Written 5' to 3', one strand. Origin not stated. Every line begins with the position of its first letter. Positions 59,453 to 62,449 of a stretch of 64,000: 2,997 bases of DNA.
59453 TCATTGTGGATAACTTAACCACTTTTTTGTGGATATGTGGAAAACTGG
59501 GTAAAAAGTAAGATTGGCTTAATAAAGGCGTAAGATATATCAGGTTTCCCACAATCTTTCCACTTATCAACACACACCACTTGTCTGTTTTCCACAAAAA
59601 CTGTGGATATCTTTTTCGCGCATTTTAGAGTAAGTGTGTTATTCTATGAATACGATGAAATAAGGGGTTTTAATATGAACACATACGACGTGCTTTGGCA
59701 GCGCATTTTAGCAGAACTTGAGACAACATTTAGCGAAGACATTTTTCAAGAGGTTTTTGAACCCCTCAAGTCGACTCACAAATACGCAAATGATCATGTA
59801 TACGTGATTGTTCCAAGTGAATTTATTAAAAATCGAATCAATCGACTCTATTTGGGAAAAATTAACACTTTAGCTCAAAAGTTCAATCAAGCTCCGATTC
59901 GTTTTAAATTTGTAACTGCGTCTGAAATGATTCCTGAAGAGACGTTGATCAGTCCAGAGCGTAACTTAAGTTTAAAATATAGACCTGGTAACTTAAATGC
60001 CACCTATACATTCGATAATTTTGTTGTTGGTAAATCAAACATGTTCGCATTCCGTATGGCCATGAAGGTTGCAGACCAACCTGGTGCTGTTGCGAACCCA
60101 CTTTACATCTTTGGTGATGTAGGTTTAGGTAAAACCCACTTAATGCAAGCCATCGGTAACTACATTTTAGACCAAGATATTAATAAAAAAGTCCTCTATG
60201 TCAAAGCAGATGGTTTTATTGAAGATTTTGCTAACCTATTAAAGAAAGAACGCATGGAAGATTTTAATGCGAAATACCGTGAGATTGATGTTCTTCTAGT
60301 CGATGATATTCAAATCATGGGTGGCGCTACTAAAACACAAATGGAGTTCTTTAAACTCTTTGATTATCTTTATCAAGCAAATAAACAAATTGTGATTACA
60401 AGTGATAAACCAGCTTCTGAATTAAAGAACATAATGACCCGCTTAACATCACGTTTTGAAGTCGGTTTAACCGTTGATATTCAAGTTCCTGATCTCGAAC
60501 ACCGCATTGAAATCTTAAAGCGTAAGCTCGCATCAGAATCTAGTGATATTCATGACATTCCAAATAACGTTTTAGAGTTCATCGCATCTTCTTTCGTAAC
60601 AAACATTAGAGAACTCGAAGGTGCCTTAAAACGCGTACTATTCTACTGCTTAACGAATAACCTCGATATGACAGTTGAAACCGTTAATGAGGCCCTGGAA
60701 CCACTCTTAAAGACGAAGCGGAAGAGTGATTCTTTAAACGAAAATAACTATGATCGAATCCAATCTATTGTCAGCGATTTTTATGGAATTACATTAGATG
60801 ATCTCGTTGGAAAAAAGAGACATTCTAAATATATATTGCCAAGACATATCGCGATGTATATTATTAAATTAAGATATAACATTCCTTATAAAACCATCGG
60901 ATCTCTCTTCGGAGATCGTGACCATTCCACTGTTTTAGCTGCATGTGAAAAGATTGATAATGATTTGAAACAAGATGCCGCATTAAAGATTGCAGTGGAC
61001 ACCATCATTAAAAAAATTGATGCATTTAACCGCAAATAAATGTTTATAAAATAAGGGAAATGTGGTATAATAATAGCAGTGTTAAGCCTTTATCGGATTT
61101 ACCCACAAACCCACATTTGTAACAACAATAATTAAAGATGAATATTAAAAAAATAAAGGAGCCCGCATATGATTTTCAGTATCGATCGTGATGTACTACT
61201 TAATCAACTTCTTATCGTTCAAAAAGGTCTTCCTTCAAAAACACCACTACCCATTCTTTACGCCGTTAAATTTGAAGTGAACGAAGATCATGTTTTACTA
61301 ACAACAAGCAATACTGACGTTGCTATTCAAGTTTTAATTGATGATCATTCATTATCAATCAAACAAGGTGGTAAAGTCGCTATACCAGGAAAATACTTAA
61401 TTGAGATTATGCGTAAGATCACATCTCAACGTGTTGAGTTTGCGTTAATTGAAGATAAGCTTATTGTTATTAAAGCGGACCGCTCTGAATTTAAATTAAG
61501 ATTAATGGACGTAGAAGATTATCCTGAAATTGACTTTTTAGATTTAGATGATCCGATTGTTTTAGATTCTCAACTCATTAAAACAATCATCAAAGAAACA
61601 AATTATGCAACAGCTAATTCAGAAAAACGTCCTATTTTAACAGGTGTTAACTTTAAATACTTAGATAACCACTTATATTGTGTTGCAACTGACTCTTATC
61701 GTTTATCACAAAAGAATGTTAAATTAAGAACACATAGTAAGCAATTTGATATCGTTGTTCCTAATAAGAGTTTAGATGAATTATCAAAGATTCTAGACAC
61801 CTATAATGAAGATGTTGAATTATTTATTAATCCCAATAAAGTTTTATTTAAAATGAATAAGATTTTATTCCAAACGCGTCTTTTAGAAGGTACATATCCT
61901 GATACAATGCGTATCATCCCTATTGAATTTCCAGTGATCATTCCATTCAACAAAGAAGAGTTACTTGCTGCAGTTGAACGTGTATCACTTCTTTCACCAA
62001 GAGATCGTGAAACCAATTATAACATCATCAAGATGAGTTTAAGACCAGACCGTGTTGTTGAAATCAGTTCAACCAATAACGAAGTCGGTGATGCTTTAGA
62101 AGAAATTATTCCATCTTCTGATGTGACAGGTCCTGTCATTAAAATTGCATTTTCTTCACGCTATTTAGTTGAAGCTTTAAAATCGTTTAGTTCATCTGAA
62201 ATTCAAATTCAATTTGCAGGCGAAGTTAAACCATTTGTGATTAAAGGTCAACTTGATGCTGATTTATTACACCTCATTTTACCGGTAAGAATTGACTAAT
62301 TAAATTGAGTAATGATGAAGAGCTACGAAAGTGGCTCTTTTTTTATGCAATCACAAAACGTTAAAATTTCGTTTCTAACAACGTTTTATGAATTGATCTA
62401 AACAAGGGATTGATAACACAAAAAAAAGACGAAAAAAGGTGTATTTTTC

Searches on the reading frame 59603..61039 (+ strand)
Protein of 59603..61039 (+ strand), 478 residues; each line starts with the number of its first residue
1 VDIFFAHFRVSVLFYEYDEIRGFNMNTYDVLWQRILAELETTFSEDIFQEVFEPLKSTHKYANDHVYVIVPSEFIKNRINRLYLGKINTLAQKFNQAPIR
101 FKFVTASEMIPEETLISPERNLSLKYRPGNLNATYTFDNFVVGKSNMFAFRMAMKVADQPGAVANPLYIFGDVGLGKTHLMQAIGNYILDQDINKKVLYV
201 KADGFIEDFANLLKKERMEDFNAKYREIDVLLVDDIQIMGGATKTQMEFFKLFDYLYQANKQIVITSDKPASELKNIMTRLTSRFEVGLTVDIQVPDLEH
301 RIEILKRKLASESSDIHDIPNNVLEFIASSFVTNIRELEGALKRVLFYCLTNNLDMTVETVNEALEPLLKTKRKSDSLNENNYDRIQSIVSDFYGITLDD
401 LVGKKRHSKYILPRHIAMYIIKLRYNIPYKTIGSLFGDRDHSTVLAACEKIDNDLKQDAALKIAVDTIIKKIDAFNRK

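Call 83: search_protein_families(library=pfam, proteins=[window:59603-61039:+], max_evalue=0.00001)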
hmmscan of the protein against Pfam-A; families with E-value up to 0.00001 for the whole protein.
window:59603-61039:+ (478 aa): 4 families
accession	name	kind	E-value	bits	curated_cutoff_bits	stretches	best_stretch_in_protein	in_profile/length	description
PF00308.24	Bac_DnaA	-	4e-59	199.9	23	1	131-292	1-162/162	Bacterial DnaA ATPAse domain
PF08299.17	Bac_DnaA_C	-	2.6e-23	82.3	31.5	1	384-451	2-69/69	Bacterial dnaA protein helix-turn-helix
PF11638.13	DnaA_N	-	2.6e-12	46.7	24.6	1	31-92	3-64/65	DnaA N-terminal domain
PF01695.23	IstB_IS21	-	2.8e-08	34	24.1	1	167-278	95-203/238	IstB-like ATP binding protein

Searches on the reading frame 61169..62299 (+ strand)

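Call 83: search_protein_families(library=pfam, proteins=[window:61169-62299:+], max_evalue=0.00001)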
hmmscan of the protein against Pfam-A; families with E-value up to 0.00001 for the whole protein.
window:61169-62299:+ (376 aa): 3 families
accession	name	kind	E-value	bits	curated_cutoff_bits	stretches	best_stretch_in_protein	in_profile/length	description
PF02767.21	DNA_pol3_beta_2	-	6.2e-37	126.9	27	1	132-245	2-116/116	DNA polymerase III beta subunit, central domain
PF00712.24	DNA_pol3_beta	-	3.6e-35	121.2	24.4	1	1-122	1-120/120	DNA polymerase III beta subunit, N-terminal domain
PF02768.20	DNA_pol3_beta_3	-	6.8e-27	94.1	27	1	247-374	1-121/121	DNA polymerase III beta subunit, C-terminal domain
